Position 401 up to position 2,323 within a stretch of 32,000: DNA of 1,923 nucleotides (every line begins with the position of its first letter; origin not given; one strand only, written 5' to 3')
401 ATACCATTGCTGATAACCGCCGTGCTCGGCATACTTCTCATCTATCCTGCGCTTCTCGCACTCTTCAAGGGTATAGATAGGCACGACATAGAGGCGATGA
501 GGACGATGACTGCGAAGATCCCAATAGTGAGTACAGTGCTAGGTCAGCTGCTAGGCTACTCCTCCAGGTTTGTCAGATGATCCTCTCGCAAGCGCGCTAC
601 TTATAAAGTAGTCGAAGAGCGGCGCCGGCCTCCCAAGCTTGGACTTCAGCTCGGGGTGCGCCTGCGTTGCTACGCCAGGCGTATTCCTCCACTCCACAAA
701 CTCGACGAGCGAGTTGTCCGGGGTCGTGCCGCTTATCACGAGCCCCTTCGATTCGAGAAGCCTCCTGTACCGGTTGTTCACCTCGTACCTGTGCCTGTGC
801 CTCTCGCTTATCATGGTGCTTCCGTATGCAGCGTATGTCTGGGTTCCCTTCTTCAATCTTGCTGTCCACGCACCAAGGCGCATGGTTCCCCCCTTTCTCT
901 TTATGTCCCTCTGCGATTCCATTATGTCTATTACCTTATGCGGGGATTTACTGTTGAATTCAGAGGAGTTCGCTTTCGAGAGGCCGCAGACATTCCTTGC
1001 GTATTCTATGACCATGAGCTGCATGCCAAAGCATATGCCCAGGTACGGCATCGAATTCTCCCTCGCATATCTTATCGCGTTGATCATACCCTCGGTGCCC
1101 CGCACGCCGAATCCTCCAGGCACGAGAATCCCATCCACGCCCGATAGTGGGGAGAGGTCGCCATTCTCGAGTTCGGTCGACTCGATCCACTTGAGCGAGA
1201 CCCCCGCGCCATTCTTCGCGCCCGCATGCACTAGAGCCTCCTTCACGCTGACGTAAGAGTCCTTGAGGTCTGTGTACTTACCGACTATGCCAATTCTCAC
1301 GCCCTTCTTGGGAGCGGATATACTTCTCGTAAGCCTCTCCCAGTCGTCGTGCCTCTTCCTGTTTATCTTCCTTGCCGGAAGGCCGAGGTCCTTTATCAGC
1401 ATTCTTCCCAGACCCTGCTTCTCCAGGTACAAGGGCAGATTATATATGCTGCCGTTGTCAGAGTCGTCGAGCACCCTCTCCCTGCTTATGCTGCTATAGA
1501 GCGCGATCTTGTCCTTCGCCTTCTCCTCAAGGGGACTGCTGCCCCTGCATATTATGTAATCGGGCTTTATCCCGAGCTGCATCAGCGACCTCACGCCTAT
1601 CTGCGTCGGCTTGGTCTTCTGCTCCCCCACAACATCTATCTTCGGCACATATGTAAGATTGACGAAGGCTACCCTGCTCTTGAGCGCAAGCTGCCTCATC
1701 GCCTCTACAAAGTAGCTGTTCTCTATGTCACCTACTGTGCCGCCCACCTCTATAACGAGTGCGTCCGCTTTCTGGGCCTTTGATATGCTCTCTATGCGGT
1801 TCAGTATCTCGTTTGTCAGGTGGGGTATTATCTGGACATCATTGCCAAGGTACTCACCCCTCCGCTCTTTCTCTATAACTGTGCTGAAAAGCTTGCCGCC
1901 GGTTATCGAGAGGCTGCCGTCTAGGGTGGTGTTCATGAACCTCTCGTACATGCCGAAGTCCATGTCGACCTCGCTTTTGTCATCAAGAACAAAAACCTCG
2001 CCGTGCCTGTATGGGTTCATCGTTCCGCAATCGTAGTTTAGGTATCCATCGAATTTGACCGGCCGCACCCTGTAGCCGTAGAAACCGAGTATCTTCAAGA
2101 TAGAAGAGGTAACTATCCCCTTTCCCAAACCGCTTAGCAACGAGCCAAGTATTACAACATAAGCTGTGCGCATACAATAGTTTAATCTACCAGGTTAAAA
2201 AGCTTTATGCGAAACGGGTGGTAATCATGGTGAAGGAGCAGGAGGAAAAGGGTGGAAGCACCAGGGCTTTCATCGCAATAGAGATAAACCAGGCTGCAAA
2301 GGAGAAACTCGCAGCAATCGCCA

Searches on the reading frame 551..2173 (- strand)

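Call 33: search_protein_families(library=pfam, proteins=[window:551-2173:-], max_evalue=0.001)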
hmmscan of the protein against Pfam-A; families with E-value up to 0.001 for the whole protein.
window:551-2173:- (540 aa): 3 families
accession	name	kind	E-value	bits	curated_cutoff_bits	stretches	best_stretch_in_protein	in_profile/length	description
PF06418.20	CTP_synth_N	-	7.9e-97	324.2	26.1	1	5-265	2-265/265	CTP synthase N-terminus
PF00117.34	GATase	-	4.5e-37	128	22.8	1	303-524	2-188/190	Glutamine amidotransferase class-I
PF07722.19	Peptidase_C26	-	6.2e-06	26.6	20.5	1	366-508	97-219/219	Peptidase C26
